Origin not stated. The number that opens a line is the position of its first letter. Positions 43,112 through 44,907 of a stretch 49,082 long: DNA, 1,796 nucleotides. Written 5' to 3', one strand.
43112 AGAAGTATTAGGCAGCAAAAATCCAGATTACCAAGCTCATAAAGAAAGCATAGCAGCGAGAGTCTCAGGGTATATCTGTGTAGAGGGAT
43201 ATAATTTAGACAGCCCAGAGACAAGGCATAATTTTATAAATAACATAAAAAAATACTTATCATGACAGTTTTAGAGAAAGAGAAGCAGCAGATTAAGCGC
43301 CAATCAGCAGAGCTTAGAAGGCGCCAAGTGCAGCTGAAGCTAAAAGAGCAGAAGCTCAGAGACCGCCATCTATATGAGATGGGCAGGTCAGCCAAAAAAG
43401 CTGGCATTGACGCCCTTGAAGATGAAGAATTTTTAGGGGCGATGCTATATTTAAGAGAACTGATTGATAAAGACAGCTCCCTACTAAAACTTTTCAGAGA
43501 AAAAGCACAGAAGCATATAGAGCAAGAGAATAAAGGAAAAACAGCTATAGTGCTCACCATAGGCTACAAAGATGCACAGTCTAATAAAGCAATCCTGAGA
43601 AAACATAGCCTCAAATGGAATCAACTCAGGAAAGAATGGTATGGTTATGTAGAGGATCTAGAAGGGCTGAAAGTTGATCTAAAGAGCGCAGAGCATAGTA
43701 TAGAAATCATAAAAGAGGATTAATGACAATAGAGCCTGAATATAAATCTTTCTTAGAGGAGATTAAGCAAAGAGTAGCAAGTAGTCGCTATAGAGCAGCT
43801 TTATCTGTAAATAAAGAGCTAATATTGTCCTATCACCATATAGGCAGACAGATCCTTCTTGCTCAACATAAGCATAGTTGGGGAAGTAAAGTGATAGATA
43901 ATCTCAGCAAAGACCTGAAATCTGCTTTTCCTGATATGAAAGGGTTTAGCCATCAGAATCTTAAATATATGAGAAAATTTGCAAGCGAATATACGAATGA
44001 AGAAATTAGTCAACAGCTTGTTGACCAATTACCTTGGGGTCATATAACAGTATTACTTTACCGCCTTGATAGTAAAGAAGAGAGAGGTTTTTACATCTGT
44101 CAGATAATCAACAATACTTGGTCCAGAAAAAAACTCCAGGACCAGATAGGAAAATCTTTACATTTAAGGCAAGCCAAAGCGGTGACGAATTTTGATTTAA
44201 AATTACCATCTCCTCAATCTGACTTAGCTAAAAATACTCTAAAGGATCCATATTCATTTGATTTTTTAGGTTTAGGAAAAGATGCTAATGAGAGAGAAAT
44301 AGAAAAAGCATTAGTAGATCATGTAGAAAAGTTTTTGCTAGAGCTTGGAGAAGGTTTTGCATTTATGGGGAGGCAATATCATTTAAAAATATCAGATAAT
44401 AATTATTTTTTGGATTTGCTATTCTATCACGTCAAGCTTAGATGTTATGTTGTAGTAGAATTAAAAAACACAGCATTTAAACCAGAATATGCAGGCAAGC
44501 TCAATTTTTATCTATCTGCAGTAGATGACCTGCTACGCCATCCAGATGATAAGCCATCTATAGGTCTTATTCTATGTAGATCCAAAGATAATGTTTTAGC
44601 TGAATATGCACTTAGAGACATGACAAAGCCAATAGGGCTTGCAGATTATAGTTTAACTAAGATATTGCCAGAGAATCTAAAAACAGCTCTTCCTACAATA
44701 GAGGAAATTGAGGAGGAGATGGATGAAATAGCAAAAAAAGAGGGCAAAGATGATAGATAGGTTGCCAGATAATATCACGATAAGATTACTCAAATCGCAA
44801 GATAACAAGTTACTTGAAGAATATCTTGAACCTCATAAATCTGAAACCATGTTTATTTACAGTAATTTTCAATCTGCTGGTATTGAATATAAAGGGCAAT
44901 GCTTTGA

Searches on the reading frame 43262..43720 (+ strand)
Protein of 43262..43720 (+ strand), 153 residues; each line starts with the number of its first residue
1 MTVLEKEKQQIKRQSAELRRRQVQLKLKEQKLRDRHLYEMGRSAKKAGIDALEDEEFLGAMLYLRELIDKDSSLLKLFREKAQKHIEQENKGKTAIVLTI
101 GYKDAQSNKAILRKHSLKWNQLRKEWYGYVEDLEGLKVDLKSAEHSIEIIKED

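Call 21: search_protein_families(library=pfam, proteins=[window:43262-43720:+], max_evalue=0.001)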
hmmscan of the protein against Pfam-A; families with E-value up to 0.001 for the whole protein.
window:43262-43720:+ (153 aa): 1 family
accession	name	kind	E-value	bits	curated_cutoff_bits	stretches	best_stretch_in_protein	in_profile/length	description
PF06412.16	TraD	-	1.4e-06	28.5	22.3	1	28-81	2-55/62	Conjugal transfer protein TraD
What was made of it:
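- On TraA_Ti / MOBQ relaxase-helicase: PF06412 at 43262-43723 (call 21).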

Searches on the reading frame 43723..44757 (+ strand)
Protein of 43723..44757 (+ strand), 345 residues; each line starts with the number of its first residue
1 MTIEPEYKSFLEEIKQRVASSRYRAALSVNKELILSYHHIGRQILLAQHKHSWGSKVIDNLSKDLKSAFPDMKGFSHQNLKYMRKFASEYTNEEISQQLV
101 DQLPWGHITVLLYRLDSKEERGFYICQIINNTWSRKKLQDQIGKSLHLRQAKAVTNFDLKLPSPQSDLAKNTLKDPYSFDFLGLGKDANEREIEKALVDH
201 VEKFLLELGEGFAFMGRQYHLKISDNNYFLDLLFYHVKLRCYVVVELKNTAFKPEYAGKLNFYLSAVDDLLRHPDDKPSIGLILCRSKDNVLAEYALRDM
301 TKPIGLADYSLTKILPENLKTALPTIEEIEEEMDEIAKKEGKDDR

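Call 21: search_protein_families(library=pfam, proteins=[window:43723-44757:+], max_evalue=0.001)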
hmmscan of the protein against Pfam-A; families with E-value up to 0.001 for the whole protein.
window:43723-44757:+ (345 aa): 2 families
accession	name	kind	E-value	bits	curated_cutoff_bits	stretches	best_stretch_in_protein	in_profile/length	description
PF06250.17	YhcG_C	-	3.3e-66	222.4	32.5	1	171-324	2-157/157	YhcG PDDEXK nuclease domain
PF17761.7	DUF1016_N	-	6.1e-42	143.4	32.8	1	13-149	1-137/137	DUF1016 N-terminal domain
